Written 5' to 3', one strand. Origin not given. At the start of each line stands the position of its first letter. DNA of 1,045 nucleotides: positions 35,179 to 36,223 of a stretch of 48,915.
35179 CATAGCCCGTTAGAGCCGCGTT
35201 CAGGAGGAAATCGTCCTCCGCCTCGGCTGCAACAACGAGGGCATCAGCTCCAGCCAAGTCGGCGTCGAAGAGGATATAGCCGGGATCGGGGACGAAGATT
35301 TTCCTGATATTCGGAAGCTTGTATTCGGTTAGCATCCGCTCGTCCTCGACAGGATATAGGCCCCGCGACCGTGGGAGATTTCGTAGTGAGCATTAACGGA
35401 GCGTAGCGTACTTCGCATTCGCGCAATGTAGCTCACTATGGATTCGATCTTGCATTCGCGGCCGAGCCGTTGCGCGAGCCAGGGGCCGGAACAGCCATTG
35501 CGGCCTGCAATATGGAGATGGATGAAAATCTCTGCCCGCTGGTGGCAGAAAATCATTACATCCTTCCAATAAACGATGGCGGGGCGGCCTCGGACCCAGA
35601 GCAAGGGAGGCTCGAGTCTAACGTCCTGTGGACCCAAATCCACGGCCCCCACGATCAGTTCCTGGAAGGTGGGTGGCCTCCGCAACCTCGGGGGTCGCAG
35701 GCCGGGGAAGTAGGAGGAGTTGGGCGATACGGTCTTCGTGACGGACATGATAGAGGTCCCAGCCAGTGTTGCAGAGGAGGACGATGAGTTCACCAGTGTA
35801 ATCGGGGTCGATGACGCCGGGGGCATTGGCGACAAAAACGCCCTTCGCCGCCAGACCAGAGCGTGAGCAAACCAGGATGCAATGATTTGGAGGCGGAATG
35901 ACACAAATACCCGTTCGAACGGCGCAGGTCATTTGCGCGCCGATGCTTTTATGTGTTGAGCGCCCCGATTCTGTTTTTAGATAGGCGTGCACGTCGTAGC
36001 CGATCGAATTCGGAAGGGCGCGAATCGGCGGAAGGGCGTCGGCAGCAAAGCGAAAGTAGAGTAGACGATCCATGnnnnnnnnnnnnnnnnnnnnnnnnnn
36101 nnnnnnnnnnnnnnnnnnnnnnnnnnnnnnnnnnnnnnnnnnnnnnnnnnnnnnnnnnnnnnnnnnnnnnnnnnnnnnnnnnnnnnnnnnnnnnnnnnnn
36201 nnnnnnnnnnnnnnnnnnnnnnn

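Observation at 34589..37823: Family A DNA polymerase split at the NLQNIP/motif A linker by a dUTPase plus winged-helix cassette, with an N-terminal UDG-like domain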

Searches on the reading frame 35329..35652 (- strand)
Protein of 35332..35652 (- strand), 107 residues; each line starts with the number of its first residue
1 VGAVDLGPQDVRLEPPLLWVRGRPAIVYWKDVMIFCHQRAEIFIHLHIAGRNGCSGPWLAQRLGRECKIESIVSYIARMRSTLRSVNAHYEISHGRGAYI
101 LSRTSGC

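Call 15: search_protein_families(library=phrogs, proteins=[window:35329-35643:-], max_evalue=0.1)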
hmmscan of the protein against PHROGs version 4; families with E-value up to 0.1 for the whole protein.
window:35329-35643:- (104 aa): 0 families

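Call 27: search_protein_families(library=pfam, proteins=[window:35332-35652:-], max_evalue=5)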
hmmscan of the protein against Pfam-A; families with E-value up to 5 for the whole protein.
seq(107 aa): 0 families

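Call 28: find_homologous_proteins(query=window:35332-35643:-, max_evalue=0.01)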
Query seq(104 aa) (104 aa): 1 proteins with E <= 0.01 among 3 candidates.
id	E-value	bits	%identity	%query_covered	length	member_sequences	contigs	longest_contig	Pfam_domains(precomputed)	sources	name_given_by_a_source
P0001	7.4e-66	237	99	100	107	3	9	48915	-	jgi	-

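Call 31: search_solved_structures(query=window:35332-35643:-, max_evalue=10, show_alignments=2)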
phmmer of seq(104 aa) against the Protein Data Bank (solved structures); distinct sequences matched with E-value up to 10: 0.

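Call 39: predict_structure(protein=window:35332-35643:-)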
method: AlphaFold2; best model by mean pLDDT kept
length: 104 residues; sequences in the alignment: 1
mean_pLDDT: 39.9   pTM: 0.31
mean pLDDT of the five models: 39.9, 39.8, 38.8, 38.0, 30.8
residues with pLDDT >= 90: 0; 70-90: 0; 50-70: 19; < 50: 85
segments of 3 or more residues with pLDDT < 50: 1-58, 80-104
pLDDT, mean of each block of 10 residues (from residue 1): 27 33 44 45 42 45 52 53 34 28 30
secondary structure, 60 per line:
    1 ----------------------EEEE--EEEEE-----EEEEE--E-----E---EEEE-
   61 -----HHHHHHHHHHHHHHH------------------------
elements in order: E23-26 E29-33 E39-43 E56-59 H66-80

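Call 47: find_encoding_contigs(protein=P0001, flank=4000, max_places=10)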
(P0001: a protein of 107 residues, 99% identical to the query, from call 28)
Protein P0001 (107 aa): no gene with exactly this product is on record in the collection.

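Call 70: find_encoding_contigs(protein=P0155, flank=3500, max_places=2)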
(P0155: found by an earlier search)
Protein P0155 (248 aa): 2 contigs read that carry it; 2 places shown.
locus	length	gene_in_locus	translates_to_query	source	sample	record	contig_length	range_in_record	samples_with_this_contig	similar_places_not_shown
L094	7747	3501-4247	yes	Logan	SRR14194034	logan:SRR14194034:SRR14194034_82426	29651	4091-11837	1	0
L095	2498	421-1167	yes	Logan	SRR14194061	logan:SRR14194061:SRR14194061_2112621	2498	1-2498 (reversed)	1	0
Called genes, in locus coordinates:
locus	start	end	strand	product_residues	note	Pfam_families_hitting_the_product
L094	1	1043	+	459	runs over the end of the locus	PF02195:ParB_N (weak), PF01170:UPF0020 (faint), PF01555:N6_N4_Mtase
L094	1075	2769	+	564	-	PF03167:UDG, PF01612:DNA_pol_A_exo1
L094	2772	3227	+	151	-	PF22769:DCD, PF00692:dUTPase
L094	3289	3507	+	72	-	-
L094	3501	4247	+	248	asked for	PF00476:DNA_pol_A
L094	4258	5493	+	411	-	PF13148:DUF3987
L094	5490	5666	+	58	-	-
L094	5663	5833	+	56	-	-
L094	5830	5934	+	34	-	-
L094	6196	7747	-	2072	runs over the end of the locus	-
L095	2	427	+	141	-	?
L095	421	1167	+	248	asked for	PF00476:DNA_pol_A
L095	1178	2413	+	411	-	PF13148:DUF3987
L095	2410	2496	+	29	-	?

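Call 76: search_solved_structures(query=A4, max_evalue=10, show_alignments=2)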
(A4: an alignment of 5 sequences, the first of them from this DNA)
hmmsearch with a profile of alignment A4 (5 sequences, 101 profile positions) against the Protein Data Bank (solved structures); distinct sequences matched with E-value up to 10: 3.
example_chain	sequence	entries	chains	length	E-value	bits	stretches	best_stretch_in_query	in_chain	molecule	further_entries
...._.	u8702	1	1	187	0.35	14.3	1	25-92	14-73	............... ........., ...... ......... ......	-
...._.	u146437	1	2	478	0.64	13.5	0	45-88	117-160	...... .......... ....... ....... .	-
9ebr_A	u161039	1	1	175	0.71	13.3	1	35-93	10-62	Probable transcription repressor NiaR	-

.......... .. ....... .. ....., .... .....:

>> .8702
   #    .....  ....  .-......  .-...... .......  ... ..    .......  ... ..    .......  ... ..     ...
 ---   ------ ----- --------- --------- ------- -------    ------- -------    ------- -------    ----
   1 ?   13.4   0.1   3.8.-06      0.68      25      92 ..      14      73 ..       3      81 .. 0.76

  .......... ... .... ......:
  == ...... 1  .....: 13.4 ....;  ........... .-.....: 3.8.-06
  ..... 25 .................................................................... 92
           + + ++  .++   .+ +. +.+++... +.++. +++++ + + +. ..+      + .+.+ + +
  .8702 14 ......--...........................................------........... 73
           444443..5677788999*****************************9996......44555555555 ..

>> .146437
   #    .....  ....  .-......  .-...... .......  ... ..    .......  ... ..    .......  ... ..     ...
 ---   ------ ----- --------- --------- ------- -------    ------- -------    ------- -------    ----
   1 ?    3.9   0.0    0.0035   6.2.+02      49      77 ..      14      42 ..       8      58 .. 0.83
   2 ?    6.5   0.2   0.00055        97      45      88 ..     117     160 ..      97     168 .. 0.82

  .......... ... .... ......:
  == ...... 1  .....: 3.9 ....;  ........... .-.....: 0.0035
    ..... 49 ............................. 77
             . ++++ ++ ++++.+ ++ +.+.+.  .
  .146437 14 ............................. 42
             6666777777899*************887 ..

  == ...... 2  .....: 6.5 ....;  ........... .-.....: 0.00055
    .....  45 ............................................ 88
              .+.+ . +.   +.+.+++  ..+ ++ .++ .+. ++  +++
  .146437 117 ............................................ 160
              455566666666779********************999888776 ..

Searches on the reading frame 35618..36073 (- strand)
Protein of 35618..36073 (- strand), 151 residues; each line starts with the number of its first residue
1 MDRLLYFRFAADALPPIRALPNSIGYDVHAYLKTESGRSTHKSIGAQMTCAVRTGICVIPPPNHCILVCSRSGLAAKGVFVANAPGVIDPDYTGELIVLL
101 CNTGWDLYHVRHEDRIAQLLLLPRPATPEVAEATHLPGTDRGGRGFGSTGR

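Call 3: search_protein_families(library=pfam, proteins=[window:35618-36073:-], max_evalue=0.01)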
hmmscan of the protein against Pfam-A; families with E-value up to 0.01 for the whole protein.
window:35618-36073:- (151 aa): 2 families
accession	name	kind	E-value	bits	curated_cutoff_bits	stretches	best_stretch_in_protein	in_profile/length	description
PF00692.24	dUTPase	-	8.4e-18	64.8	22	1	43-150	25-129/129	dUTPase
PF22769.1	DCD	-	8.8e-07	29.6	27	1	61-121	90-150/153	dCTP deaminase-like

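Call 15: search_protein_families(library=phrogs, proteins=[window:35618-36073:-], max_evalue=0.1)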
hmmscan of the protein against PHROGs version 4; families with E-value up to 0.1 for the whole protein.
window:35618-36073:- (151 aa): 2 families
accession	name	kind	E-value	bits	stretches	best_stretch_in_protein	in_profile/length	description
phrog_135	-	DNA, RNA and nucleotide metabolism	1.1e-29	105.2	1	11-151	154-291/463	dUTPase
phrog_1663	-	DNA, RNA and nucleotide metabolism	6e-06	26.6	1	62-123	131-193/303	dCTP deaminase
